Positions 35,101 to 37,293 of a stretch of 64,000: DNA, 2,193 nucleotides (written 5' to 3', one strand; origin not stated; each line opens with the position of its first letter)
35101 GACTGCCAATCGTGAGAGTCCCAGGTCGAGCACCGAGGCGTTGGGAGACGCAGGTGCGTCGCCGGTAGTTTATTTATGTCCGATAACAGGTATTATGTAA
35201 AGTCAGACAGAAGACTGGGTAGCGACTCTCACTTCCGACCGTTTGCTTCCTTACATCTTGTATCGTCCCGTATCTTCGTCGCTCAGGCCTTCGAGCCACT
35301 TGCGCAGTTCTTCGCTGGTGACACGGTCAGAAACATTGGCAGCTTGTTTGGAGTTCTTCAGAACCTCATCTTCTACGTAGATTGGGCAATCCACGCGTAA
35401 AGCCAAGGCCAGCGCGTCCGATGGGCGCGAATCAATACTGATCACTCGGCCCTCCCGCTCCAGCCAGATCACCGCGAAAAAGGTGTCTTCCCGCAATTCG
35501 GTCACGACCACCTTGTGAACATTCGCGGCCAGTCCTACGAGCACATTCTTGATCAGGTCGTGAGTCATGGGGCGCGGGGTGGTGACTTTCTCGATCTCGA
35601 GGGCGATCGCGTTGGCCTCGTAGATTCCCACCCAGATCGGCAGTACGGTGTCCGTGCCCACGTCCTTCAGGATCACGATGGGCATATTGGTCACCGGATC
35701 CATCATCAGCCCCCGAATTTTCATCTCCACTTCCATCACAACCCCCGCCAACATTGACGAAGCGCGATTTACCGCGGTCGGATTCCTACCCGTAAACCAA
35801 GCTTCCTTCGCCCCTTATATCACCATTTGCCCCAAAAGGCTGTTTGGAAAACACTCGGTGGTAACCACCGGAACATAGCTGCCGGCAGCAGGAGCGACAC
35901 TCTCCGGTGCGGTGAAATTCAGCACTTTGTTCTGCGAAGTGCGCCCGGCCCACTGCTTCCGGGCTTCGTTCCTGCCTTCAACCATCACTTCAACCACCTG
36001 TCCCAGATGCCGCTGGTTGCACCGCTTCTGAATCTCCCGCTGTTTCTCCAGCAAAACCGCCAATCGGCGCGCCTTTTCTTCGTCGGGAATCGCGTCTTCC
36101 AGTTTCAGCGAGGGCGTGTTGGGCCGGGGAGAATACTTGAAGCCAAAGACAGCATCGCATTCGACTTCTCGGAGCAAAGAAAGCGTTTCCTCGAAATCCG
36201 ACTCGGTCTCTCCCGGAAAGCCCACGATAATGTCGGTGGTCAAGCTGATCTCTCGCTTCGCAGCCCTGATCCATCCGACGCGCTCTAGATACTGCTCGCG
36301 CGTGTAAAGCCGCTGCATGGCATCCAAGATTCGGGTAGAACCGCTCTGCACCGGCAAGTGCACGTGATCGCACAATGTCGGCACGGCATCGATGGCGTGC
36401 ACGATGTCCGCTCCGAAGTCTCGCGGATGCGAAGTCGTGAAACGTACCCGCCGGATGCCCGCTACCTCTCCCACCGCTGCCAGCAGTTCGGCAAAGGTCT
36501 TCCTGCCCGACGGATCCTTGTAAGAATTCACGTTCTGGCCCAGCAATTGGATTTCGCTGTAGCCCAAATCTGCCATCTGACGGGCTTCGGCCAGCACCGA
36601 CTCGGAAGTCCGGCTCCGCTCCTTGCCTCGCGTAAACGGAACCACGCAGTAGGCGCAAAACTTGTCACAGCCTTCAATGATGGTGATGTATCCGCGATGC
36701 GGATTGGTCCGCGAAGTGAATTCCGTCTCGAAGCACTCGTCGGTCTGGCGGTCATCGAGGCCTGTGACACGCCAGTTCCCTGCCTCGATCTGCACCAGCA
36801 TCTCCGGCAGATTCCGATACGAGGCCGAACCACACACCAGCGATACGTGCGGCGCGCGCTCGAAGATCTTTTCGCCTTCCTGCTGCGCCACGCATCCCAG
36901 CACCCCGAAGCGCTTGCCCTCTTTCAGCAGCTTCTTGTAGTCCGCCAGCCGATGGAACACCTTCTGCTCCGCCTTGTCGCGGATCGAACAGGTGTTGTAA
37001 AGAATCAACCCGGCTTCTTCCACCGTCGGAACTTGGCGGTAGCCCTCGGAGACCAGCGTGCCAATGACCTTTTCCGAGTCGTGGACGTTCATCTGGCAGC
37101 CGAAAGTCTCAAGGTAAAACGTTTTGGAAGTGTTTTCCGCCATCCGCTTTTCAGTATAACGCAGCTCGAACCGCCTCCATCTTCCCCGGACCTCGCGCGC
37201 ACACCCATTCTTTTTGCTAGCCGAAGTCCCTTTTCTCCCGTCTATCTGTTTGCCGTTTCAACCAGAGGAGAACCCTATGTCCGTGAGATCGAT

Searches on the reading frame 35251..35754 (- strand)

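Call 67: search_protein_families(library=pfam, proteins=[window:35251-35754:-], max_evalue=0.0001)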
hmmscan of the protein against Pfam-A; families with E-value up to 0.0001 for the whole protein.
window:35251-35754:- (167 aa): 1 family
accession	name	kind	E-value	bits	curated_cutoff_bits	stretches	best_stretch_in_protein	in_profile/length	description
PF02577.19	BFN_dom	-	3.6e-40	136.7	27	1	27-137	1-109/112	Bifunctional nuclease domain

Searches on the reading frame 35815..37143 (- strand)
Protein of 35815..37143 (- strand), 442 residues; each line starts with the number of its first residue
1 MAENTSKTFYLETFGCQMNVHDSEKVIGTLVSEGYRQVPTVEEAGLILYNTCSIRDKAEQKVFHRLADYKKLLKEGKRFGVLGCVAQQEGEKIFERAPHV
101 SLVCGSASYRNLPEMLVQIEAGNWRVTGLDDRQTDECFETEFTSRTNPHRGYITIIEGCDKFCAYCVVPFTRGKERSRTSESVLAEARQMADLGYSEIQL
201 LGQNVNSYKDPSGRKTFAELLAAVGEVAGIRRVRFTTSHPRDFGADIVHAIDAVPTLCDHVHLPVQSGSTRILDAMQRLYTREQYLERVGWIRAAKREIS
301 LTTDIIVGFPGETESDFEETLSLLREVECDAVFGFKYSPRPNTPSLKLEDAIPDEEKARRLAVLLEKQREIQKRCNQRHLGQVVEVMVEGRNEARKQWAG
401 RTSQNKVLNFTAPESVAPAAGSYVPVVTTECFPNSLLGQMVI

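Call 66: search_protein_families(library=pfam, proteins=[window:35815-37143:-], max_evalue=0.00001)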
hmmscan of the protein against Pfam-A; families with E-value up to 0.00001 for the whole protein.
window:35815-37143:- (442 aa): 2 families
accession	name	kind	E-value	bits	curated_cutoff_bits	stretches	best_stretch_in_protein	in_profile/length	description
PF00919.26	UPF0004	-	7.3e-30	103.3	27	1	9-105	2-98/98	Uncharacterized protein family UPF0004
PF04055.27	Radical_SAM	-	8.6e-27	94.8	29.5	1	153-324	1-166/166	Radical SAM superfamily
